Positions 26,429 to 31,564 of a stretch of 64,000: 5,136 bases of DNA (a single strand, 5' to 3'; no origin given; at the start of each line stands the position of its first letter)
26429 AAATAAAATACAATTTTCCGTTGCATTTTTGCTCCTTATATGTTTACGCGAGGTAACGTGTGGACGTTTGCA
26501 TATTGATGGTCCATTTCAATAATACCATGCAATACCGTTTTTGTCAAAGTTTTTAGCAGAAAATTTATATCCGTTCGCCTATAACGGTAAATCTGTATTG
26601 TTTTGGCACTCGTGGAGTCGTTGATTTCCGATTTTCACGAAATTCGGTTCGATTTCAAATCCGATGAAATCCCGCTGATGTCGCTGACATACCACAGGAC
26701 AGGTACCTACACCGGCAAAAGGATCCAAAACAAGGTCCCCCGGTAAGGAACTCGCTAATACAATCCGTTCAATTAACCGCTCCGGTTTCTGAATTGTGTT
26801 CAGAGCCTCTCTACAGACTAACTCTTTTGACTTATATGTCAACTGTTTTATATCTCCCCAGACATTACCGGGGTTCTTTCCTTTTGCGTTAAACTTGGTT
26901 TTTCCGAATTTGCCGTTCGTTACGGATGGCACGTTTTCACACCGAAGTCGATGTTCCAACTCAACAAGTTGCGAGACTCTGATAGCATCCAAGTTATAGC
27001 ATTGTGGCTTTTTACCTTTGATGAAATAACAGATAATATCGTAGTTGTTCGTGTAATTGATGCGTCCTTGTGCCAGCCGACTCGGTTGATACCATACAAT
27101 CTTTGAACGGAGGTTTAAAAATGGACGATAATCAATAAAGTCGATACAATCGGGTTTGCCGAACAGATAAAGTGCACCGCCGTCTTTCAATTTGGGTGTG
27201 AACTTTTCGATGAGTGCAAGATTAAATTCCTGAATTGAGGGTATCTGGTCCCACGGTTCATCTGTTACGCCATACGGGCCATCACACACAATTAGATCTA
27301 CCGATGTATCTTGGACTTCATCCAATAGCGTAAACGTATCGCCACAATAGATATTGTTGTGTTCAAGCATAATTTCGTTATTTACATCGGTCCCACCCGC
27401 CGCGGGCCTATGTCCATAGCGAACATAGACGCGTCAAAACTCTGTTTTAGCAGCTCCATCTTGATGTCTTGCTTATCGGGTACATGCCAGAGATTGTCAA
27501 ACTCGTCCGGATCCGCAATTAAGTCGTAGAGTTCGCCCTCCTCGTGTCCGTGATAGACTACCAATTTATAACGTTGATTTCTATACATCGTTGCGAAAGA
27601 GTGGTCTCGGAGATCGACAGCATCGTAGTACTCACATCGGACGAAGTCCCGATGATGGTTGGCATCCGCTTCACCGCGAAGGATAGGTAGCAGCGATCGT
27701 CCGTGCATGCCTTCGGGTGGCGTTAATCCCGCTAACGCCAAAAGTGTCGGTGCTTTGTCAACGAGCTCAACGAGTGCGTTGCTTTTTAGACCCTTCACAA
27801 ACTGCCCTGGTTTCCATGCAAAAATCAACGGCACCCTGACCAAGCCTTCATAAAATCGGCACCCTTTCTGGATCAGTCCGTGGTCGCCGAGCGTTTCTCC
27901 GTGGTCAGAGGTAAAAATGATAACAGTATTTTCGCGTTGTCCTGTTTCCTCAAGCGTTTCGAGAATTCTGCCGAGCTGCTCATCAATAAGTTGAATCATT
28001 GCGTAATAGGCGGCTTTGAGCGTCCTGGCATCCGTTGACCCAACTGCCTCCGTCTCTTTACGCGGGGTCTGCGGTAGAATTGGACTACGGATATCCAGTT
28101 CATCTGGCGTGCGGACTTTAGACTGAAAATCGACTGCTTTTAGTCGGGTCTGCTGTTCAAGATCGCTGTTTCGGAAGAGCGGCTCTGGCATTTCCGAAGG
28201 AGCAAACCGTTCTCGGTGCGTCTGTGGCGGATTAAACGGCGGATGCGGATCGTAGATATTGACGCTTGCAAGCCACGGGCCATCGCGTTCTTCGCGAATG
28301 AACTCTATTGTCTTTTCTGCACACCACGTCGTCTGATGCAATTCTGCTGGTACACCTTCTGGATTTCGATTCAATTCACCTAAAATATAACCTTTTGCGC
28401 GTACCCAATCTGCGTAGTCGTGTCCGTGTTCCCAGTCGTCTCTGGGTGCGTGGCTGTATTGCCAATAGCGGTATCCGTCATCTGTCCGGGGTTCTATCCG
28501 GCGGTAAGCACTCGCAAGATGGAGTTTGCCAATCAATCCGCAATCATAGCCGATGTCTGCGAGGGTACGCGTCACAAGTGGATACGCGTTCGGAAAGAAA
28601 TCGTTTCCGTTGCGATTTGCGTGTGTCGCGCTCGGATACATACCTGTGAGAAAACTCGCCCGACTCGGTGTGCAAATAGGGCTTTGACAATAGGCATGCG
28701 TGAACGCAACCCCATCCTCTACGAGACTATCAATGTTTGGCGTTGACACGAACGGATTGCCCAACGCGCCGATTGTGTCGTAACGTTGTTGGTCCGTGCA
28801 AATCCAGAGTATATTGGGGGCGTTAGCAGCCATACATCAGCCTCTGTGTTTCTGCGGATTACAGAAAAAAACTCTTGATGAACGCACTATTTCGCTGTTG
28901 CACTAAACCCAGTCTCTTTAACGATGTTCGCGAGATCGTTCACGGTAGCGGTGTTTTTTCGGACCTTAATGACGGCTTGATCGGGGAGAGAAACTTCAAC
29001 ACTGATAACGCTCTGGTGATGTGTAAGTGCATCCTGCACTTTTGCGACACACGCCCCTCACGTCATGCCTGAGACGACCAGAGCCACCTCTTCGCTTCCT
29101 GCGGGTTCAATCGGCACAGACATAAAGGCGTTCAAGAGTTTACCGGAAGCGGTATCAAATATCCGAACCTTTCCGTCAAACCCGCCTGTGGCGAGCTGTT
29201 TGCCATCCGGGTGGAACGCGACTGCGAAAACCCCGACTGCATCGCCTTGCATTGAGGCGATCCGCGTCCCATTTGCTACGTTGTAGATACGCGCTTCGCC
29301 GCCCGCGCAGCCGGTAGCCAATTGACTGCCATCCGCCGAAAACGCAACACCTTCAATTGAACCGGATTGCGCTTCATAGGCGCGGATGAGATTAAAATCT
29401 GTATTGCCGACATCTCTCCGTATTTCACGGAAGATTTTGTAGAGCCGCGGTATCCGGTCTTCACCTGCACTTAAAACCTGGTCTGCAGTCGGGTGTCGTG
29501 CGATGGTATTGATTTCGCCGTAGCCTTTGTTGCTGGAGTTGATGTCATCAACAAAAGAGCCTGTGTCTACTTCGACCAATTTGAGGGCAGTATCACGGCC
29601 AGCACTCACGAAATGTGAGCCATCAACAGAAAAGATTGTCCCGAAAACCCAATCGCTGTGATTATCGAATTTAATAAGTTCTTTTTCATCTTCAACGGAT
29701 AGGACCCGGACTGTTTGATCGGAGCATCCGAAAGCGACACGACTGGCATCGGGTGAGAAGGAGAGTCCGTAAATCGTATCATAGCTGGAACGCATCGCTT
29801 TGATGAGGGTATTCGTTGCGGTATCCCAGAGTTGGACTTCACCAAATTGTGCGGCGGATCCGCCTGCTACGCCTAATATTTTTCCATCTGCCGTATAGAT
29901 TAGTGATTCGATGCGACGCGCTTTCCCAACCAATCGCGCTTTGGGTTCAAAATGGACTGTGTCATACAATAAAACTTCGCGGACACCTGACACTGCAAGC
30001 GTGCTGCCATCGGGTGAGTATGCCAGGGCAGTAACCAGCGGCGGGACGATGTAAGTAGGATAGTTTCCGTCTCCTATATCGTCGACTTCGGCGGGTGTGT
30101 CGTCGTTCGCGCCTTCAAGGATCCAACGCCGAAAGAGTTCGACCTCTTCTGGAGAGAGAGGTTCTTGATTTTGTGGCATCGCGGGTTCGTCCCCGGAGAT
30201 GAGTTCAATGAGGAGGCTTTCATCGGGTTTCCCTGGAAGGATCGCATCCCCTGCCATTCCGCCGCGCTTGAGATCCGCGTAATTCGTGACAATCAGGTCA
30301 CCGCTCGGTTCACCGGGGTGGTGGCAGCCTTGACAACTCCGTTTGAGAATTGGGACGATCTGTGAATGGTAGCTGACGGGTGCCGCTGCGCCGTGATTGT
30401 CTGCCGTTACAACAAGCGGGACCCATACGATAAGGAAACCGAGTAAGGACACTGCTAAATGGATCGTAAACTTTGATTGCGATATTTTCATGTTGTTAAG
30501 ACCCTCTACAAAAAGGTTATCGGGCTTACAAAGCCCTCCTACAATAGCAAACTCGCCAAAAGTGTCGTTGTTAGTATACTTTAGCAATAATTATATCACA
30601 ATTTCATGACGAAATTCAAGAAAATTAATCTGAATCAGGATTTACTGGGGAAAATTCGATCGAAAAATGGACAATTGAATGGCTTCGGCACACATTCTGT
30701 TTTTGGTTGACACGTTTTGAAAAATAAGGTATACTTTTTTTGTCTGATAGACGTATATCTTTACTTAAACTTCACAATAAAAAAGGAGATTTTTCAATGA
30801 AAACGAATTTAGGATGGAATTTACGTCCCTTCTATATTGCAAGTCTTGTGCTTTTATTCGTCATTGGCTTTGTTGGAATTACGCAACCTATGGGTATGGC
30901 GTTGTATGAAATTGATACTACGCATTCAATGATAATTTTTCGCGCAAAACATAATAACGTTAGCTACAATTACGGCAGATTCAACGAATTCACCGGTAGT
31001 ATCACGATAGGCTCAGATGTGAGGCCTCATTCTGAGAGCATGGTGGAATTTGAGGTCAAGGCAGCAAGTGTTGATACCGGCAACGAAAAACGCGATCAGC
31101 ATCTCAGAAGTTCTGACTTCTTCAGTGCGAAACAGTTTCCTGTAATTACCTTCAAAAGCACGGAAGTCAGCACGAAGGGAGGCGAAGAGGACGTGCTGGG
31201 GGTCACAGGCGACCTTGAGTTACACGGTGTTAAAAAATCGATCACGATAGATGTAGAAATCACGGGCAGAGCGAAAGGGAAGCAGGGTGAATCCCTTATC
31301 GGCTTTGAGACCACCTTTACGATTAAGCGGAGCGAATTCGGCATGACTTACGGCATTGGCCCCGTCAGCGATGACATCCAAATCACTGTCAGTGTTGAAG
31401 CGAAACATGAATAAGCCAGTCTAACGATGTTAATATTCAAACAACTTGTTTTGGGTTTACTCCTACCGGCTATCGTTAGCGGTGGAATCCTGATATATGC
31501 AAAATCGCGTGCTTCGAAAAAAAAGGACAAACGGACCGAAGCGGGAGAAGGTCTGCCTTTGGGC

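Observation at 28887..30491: Candidate selenoprotein: heavy-metal-associated domain with selenocysteine in the GMTCxxC motif, fused to a cytochrome c/beta-propeller protein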

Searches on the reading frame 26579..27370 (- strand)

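Call 10: search_protein_families(library=pfam, proteins=[window:26579-27370:-], max_evalue=0.001)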
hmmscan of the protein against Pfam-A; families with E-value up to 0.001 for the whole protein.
window:26579-27370:- (263 aa): 1 family
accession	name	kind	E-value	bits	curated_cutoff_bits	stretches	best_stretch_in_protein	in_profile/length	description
PF01555.25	N6_N4_Mtase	-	4.7e-34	118.7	26.7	1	24-249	1-220/221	DNA methylase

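Call 58: search_protein_families(library=padloc, proteins=[window:26579-27370:-], max_evalue=0.00001)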
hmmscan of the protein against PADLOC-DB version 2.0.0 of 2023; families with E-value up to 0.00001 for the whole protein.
window:26579-27370:- (263 aa): 43 families (the best 25 are shown)
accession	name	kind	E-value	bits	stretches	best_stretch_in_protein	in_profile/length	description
PDLC03299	MTase_II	-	2e-47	160.1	1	4-256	14-261/296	Type II methyltransferase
PDLC03371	MTase_II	-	2.8e-40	136.5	1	4-258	10-258/260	Type II methyltransferase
PDLC03320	MTase_II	-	1.6e-33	114.1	1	6-258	34-280/289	Type II methyltransferase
PDLC03230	MTase_II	-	9.3e-27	92.2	1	5-259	36-290/360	Type II methyltransferase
PDLC03387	MTase_II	-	4.9e-26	89.6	1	86-258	141-282/289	Type II methyltransferase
PDLC03216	MTase_II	-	5e-23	79.7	1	191-258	194-261/364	Type II methyltransferase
PDLC03238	MTase_II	-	2.1e-22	77.7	1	6-254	125-365/428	Type II methyltransferase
PDLC03251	MTase_II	-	9.5e-22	75.6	2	1-72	1-68/282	Type II methyltransferase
PDLC03738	oMTase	-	3.7e-21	73.2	1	192-256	205-269/376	orphan methyltransferase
PDLC03353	MTase_II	-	5.7e-19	66.7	1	193-257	191-255/260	Type II methyltransferase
PDLC03339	MTase_II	-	3.8e-18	63.4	1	86-255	105-274/399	Type II methyltransferase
PDLC03327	MTase_II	-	1.1e-17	62.2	1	11-253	46-285/319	Type II methyltransferase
PDLC03350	MTase_II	-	9.7e-17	59.3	1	196-260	239-303/312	Type II methyltransferase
PDLC03300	MTase_II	-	1.9e-15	54.7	1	150-254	180-278/302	Type II methyltransferase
PDLC03265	MTase_II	-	5.6e-14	50.3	1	193-254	269-330/333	Type II methyltransferase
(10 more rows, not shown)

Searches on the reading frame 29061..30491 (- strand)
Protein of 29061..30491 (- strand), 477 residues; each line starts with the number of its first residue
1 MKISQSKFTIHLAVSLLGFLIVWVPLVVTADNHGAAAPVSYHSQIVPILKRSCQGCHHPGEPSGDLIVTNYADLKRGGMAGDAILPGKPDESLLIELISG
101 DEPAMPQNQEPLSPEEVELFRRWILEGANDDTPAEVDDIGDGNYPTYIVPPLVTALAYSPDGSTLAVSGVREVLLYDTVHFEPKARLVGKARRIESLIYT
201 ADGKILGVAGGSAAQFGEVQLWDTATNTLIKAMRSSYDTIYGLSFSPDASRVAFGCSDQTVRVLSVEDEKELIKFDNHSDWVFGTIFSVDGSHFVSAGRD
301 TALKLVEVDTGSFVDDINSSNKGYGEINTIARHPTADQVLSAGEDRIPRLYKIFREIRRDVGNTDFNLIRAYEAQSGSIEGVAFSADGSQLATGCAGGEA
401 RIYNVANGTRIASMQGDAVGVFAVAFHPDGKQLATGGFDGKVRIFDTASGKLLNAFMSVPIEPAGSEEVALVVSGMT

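Call 14: find_related_loci(query=window:29061-30491:-, collection=genome_contigs, flank=3000)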
Query seq(477 aa) (477 aa) in genome_contigs; peptide patterns used: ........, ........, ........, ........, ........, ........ (x = any residue, [..] = any of these).
388 stretches matched a pattern; 323 encode a relative of the query (tblastn E <= 1e-3); the best 80 are kept; 80 distinct loci.
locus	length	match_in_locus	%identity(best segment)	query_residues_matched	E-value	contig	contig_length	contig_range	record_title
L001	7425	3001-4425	88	1-477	0e+0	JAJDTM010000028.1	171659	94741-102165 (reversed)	MAG: Candidatus Poribacteria bacterium isolate jk18x1bzbins.25 k141_899418, whole genome shotgun sequence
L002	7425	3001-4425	88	1-477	0e+0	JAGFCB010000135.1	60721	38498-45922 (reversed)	MAG: Candidatus Poribacteria bacterium isolate SB0101 contig_867, whole genome shotgun sequence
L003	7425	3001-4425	88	1-477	0e+0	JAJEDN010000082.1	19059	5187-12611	MAG: Candidatus Poribacteria bacterium isolate p16x33bins.23 k141_180417, whole genome shotgun sequence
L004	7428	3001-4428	88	1-477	0e+0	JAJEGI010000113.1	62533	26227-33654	MAG: Candidatus Poribacteria bacterium isolate p16x44bins.54 k141_126301, whole genome shotgun sequence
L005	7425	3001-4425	87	1-477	0e+0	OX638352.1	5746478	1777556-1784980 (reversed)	MAG: uncultured Poribacteria bacterium isolate 319d9eaa-e5ea-4d6b-972a-5b23a2ce0867 genome assembly, chromosome: 1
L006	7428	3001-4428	88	1-477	0e+0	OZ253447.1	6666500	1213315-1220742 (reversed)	MAG: Candidatus Poribacteria bacterium isolate c3a381aa-0ed9-4b9f-99fb-31763fcdc289 genome assembly, chromosome: 1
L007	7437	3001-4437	88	1-477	0e+0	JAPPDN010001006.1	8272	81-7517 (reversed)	MAG: Candidatus Poribacteria bacterium isolate IRC4_bin_27 NODE_4184_length_8272_cov_4.81696, whole genome shotgun seque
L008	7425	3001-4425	87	1-477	0e+0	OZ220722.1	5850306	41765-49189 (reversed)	MAG: Candidatus Poribacteria bacterium isolate 09e4b887-e8cc-4912-b364-6afc626817b5 genome assembly, chromosome: 1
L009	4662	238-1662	88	1-477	0e+0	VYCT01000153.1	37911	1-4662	MAG: Candidatus Poribacteria bacterium isolate SB0675_bin_22 NODE_479_length_37911_cov_12.876928, whole genome shotgun s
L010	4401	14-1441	88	1-477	0e+0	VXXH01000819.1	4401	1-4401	MAG: Candidatus Poribacteria bacterium isolate SB0668_bin_37 NODE_8739_length_4401_cov_6.875058, whole genome shotgun se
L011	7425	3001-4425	88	1-477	0e+0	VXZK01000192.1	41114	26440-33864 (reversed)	MAG: Candidatus Poribacteria bacterium isolate SB0670_bin_33 NODE_524_length_41114_cov_18.769527, whole genome shotgun s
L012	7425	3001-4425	88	1-477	0e+0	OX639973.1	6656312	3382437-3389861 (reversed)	MAG: uncultured Poribacteria bacterium isolate a51c2dcd-0bc8-4832-ac43-f95c9d639ad7 genome assembly, chromosome: 1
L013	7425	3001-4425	87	1-477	0e+0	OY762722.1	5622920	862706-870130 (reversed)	MAG: Candidatus Poribacteria bacterium isolate ed6806d3-dd7a-4409-98ee-5b7e1ebe3502 genome assembly, chromosome: 1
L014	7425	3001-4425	86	1-477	0e+0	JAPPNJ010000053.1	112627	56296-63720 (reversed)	MAG: Candidatus Poribacteria bacterium isolate RHO3_bin_69 NODE_409_length_112627_cov_17.873859, whole genome shotgun se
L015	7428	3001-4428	87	1-477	0e+0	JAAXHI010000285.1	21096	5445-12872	MAG: Candidatus Poribacteria bacterium isolate Plut_88885 unfiltered_Plut_88885_genomic_contig_878603, whole genome shot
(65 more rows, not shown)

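Call 33: search_protein_representatives(protein=window:29061-30491:-)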
Query: 477 residues. Proteins with E-value up to 0.001 (for the whole library): 296799; up to 1e-10: 151466; up to 1e-30: 31620. The best 150 are listed.
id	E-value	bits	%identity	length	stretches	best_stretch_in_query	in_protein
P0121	3.9e-172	589.6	31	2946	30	195-442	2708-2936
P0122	1.7e-163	561.1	30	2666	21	173-312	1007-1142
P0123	9.4e-152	522.4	31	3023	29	154-457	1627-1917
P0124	5.2e-138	477.1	52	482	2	16-288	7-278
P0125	5.7e-138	477.0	31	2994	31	145-445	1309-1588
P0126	1.4e-137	475.7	51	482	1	36-461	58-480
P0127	2.7e-136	471.5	50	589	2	36-366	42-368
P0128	3.1e-132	458.1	31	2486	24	247-446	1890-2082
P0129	6.2e-132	457.1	41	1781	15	371-451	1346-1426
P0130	6.8e-132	457.0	31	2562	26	219-455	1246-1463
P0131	1.1e-130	452.9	31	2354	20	150-453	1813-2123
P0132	2.1e-128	445.4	35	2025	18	196-446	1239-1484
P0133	1.4e-124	432.8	32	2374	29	371-446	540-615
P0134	8.4e-123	427.0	32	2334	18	194-455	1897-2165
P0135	1.3e-122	426.4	36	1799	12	219-454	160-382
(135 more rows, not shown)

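Call 68: predict_structure(alignment_id=A2)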
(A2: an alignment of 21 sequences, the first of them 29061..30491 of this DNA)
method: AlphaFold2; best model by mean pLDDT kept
length: 477 residues; sequences in the alignment: 21
mean_pLDDT: 68.8   pTM: 0.63
mean pLDDT of the five models: 68.8, 64.1, 59.1, 51.1, 44.5
residues with pLDDT >= 90: 98; 70-90: 181; 50-70: 81; < 50: 117
segments of 3 or more residues with pLDDT < 50: 31-34, 52-109, 135-150, 317-326, 358-364, 460-477
pLDDT, mean of each block of 10 residues (from residue 1): 73 81 59 56 61 34 27 29 27 29 38 65 54 47 37 87 91 89 84 86 92 72 93 73 88 84 88 77 79 77 73 59 52 85 80 58 55 83 93 89 92 76 93 87 90 79 36 30
secondary structure, 60 per line:
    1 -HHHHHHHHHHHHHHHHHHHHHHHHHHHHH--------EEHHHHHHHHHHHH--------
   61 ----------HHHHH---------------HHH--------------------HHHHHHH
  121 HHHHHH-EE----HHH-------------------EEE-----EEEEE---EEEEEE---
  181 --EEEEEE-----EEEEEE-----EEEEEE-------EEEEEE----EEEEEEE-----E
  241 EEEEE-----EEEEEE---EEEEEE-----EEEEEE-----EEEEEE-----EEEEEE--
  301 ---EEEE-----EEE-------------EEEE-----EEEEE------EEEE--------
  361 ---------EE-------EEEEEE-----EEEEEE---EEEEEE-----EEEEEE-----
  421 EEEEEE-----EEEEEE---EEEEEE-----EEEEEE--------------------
elements in order: H2-30 H41-52 H71-75 H114-126 E156-158 E164-168 E172-177 E183-188 E194-199 E205-210 E218-223 E228-234 E240-245 E251-256 E260-265 E271-276 E282-287 E293-298 E304-307 E313-315 E329-332 E338-342 E349-352 E379-384 E390-395 E399-404 E410-415 E421-426 E432-437 E441-446 E452-457

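Call 72: fold_search(model_id=the predicted structure, library=pdb)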
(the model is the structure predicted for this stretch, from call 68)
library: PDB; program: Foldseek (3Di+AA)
matches with E <= 10: 1999; with E <= 0.001: 1972
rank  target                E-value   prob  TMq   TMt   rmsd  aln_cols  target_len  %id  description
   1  7bie_A                9.6e-23  1.00  0.56  0.91   2.3       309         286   26  Crystal structure of nvWrap-T, a 7-bladed symmetric propeller (released 2021-09-22)
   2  5yzv_B                1.6e-22  1.00  0.53  0.86   2.9       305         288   27  Biophysical and structural characterization of the thermostable WD40 domain of a prokaryotic protein, Thermomonospora  (released 2018-10-03)
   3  5yzv_C                9.1e-22  1.00  0.53  0.86   5.1       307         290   28  Biophysical and structural characterization of the thermostable WD40 domain of a prokaryotic protein, Thermomonospora  (released 2018-10-03)
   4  5yzv_A                1.8e-21  1.00  0.52  0.84   6.6       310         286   27  Biophysical and structural characterization of the thermostable WD40 domain of a prokaryotic protein, Thermomonospora  (released 2018-10-03)
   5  5yzv_D                9.1e-21  1.00  0.53  0.86   4.5       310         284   27  Biophysical and structural characterization of the thermostable WD40 domain of a prokaryotic protein, Thermomonospora  (released 2018-10-03)
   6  5mzh_B                1.7e-20  1.00  0.50  0.57  13.7       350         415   20  Crystal structure of ODA16 from Chlamydomonas reinhardtii (released 2017-03-22)
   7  2ymu_A                2.0e-20  1.00  0.56  0.46   2.4       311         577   25  Structure of a highly repetitive propeller structure (released 2012-10-17)
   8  5mzh_A                9.6e-20  1.00  0.50  0.57  15.7       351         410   21  Crystal structure of ODA16 from Chlamydomonas reinhardtii (released 2017-03-22)
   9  7big_A                1.2e-19  1.00  0.53  0.86   2.5       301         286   25  Crystal structure of v13WRAP-T, a 7-bladed designer protein (released 2021-09-22)
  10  1gxr_B                1.7e-19  1.00  0.53  0.76   7.9       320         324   19  WD40 Region of Human Groucho/TLE1 (released 2002-06-13)
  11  5nnz_A                2.3e-19  1.00  0.49  0.67   4.5       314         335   22  Crystal structure of human ODA16 (released 2017-06-07)
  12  8fdt_B                3.3e-19  1.00  0.54  0.80   2.8       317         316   15  Engineered human dynein motor domain in the microtubule-unbound state with LIS1 complex in the buffer containing ATP-V (released 2023-06-21)
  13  8ptk_3                3.3e-19  1.00  0.53  0.77   4.4       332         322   16  Composite structure of Dynein-Dynactin-JIP3-LIS1 (released 2024-03-27)
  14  8h6e_5E               4.5e-19  1.00  0.55  0.85   2.9       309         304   20  Cryo-EM structure of human exon-defined spliceosome in the late pre-B state. (released 2024-05-01)
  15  4wjs                  5.0e-19  1.00  0.51  0.50   8.2       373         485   18  Crystal structure of Rsa4 from Chaetomium thermophilum (released 2014-11-19)
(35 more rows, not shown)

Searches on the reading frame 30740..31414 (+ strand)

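Call 10: search_protein_families(library=pfam, proteins=[window:30740-31414:+], max_evalue=0.001)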
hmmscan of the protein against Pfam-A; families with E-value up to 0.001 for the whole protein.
window:30740-31414:+ (224 aa): 1 family
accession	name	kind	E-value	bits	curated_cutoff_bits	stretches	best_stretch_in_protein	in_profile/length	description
PF04264.18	YceI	-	4.7e-45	154.1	23.7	1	56-221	1-150/150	YceI-like domain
